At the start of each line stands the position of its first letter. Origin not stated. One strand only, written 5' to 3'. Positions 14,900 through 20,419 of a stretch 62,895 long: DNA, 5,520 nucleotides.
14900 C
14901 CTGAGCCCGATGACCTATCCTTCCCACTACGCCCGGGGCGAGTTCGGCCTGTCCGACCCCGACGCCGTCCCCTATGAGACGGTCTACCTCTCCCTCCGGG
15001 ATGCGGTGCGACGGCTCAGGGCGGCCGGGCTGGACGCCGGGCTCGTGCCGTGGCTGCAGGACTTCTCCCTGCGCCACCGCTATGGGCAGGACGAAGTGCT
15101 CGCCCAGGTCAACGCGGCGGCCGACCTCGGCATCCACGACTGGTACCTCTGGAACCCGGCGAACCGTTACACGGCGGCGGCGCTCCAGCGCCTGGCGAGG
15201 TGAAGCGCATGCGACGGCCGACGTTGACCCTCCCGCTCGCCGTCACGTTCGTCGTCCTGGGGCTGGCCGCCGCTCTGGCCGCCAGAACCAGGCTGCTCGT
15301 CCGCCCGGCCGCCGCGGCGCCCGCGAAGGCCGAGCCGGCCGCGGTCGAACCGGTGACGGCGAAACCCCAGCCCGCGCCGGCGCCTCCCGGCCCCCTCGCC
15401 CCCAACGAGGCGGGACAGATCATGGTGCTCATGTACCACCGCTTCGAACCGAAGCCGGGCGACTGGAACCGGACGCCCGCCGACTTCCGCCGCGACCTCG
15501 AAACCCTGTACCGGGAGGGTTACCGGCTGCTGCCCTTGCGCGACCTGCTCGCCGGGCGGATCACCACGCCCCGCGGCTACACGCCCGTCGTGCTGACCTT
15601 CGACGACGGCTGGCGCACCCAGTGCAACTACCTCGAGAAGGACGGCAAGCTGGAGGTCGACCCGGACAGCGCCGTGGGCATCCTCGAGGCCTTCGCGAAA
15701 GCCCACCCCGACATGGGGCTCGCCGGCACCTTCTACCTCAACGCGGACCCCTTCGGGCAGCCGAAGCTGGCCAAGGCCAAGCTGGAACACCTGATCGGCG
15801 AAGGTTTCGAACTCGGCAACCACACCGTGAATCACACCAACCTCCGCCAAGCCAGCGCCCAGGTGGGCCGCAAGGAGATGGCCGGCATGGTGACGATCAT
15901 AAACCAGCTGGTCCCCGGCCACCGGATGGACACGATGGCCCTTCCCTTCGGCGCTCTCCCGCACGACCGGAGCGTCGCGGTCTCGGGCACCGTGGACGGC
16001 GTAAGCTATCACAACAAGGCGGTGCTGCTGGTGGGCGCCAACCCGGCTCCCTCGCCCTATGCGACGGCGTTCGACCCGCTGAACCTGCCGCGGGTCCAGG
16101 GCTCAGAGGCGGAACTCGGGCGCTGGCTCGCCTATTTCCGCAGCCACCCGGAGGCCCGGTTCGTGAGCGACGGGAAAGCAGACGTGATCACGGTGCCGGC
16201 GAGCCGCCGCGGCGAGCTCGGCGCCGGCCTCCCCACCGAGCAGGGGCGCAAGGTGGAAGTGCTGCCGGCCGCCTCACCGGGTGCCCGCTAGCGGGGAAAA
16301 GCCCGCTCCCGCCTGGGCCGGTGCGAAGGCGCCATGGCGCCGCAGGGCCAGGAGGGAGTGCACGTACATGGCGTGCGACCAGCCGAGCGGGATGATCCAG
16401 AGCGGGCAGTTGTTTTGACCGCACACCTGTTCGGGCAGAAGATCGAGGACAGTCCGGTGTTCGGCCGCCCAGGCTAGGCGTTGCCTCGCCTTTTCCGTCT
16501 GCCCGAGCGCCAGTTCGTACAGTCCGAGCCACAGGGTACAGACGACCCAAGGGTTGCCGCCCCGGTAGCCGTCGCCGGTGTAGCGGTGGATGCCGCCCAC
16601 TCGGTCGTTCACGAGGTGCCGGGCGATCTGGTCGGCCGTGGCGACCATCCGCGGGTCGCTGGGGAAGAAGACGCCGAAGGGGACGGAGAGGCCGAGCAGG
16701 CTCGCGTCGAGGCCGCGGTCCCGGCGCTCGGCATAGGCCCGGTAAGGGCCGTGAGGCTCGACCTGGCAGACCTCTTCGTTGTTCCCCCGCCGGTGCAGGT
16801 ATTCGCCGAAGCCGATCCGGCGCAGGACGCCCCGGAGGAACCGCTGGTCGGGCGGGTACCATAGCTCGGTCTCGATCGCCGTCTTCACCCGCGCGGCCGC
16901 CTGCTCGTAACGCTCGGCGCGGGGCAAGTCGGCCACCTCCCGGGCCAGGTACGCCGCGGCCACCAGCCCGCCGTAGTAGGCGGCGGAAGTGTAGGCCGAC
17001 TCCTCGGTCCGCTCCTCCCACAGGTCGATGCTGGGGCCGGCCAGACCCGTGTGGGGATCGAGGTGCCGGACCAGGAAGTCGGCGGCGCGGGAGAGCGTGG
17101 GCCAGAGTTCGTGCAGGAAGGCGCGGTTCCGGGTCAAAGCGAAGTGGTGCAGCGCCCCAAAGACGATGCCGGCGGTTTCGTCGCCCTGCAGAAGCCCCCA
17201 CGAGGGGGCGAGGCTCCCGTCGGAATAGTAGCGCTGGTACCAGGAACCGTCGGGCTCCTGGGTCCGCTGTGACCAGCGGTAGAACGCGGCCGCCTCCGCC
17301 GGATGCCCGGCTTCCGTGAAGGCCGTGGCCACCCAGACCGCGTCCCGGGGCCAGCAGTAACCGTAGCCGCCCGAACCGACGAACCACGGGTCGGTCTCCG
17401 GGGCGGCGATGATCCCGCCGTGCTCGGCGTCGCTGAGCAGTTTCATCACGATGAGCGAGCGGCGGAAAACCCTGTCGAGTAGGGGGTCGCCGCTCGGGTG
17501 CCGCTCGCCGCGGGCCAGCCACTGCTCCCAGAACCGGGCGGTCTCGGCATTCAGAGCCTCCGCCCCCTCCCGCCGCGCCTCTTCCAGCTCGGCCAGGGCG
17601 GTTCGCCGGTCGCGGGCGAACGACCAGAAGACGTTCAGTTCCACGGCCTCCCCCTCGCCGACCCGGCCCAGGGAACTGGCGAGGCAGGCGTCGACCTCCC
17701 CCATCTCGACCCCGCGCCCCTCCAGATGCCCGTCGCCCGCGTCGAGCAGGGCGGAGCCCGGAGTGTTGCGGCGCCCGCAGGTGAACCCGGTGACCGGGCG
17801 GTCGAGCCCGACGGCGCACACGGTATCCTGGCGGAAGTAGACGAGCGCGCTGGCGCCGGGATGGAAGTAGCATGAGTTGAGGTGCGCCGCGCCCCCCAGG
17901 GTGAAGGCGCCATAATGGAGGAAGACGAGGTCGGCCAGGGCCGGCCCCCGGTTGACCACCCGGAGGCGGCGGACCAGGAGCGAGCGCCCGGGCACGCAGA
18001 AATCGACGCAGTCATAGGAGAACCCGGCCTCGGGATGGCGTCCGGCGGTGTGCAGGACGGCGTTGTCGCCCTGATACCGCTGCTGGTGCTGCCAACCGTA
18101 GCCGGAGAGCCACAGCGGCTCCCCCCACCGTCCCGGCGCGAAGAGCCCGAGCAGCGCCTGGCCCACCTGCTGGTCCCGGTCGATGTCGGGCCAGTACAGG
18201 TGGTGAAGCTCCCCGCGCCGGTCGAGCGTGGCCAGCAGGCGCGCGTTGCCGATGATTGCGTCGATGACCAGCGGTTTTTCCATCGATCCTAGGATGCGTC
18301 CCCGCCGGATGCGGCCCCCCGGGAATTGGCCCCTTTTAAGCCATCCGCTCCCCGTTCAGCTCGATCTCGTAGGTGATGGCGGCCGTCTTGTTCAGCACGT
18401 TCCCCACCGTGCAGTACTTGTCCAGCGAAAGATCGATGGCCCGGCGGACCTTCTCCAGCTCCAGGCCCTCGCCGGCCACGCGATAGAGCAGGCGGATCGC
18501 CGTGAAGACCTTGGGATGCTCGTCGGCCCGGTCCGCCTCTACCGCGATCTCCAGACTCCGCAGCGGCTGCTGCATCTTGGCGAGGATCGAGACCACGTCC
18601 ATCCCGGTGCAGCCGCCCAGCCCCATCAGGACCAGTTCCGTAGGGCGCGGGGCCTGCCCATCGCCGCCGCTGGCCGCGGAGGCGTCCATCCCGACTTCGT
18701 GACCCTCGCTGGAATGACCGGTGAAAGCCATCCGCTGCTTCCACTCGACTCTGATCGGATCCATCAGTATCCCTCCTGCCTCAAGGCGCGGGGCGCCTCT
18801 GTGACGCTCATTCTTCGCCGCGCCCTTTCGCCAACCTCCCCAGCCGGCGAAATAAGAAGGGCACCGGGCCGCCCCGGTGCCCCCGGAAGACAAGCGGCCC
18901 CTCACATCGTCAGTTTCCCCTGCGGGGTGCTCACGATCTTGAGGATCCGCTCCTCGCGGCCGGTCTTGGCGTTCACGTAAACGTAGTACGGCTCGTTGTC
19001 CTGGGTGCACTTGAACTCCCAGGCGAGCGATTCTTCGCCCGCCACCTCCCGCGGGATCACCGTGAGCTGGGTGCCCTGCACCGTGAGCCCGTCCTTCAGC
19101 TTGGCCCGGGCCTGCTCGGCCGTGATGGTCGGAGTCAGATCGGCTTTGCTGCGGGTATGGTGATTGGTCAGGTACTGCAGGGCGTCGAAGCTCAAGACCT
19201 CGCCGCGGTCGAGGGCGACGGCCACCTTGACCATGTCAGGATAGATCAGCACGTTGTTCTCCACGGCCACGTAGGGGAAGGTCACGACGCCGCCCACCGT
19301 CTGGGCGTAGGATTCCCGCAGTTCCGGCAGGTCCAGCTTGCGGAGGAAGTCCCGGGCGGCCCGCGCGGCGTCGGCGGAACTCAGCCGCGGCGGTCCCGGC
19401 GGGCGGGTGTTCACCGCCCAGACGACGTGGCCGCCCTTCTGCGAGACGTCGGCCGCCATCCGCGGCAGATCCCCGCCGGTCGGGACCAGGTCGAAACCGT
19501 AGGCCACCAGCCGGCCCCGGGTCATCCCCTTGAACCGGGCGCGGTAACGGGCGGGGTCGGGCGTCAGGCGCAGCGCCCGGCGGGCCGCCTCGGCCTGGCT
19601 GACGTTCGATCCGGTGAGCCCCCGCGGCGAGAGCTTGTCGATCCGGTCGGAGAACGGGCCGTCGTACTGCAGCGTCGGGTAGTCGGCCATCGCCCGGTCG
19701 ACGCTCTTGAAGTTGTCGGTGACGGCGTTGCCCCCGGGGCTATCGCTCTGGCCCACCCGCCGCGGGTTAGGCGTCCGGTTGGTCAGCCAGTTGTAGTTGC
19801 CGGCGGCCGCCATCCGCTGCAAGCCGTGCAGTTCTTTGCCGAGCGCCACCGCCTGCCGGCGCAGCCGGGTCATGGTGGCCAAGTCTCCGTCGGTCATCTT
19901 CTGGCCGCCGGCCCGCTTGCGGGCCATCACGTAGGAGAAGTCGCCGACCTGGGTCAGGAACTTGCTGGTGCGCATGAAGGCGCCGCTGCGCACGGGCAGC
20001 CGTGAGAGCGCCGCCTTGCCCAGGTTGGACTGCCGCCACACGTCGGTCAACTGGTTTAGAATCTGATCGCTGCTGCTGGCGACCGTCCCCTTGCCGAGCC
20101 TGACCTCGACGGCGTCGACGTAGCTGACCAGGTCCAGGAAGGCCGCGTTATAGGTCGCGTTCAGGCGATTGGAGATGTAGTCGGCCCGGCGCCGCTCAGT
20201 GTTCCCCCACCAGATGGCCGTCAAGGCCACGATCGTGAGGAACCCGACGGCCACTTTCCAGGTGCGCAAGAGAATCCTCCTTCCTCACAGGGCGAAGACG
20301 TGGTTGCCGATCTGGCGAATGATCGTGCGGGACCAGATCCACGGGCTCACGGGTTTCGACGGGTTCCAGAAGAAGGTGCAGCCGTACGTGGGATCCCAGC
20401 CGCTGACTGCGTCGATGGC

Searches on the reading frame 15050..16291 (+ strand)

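Call 87: search_protein_families(library=pfam, proteins=[window:15050-16291:+], max_evalue=0.00001)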
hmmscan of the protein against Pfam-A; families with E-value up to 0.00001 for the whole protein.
window:15050-16291:+ (413 aa): 1 family
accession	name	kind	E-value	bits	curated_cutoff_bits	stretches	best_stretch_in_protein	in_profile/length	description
PF01522.26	Polysacc_deac_1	-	4.2e-11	43.3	23.1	1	179-305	8-110/124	Polysaccharide deacetylase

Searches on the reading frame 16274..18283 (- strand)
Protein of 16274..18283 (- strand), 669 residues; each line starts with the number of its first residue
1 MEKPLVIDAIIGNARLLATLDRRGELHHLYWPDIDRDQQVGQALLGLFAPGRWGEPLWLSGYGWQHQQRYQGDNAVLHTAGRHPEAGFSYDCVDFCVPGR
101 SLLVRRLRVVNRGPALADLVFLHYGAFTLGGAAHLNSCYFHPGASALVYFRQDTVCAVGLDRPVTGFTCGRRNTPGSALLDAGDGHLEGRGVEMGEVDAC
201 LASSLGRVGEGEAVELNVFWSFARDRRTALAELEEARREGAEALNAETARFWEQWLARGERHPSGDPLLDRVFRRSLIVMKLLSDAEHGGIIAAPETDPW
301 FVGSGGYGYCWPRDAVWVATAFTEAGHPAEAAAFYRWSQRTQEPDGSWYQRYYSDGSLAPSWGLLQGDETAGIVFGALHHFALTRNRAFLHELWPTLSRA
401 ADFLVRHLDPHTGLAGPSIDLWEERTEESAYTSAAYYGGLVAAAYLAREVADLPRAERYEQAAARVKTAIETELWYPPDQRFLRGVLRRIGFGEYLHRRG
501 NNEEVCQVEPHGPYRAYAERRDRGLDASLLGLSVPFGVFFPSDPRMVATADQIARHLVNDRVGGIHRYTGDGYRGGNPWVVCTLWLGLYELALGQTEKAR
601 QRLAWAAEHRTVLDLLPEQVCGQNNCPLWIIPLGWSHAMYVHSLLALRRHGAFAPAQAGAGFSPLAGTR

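Call 87: search_protein_families(library=pfam, proteins=[window:16274-18283:-], max_evalue=0.00001)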
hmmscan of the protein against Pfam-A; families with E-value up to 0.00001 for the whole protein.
window:16274-18283:- (669 aa): 1 family
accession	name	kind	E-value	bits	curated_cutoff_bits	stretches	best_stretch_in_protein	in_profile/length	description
PF00723.27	Glyco_hydro_15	-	3.6e-25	89.2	22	2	346-596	100-337/427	Glycosyl hydrolases family 15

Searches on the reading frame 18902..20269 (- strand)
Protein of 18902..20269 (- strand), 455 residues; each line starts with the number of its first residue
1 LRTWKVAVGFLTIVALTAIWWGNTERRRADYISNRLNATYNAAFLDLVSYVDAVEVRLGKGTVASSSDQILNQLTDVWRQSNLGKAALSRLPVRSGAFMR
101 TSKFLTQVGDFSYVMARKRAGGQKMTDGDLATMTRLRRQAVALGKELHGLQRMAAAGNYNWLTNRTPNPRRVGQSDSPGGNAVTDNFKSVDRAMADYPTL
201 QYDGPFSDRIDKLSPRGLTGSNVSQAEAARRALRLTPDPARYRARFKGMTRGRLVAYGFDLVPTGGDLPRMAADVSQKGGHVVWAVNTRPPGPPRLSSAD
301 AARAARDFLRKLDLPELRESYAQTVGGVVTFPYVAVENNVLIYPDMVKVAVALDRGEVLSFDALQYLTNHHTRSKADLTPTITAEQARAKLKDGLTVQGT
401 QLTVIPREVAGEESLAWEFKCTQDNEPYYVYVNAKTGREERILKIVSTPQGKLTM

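Call 53: search_protein_families(library=pfam, proteins=[window:18902-20269:-], max_evalue=0.001)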
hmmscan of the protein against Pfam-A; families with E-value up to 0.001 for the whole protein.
window:18902-20269:- (455 aa): 3 families
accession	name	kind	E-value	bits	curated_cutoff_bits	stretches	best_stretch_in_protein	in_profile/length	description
PF14620.12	YPEB_PepSY1-2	-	6.3e-53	180.2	31.7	1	184-374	2-193/195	YpeB sporulation, PepSY1 and PepSY2 domains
PF20769.2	YPEB_N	-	8.2e-38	129.8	27.3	1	32-162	5-135/136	YpeB N-terminal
PF03413.25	PepSY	-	1.1e-06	29.3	24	1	382-440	2-57/60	Peptidase propeptide and YPEB domain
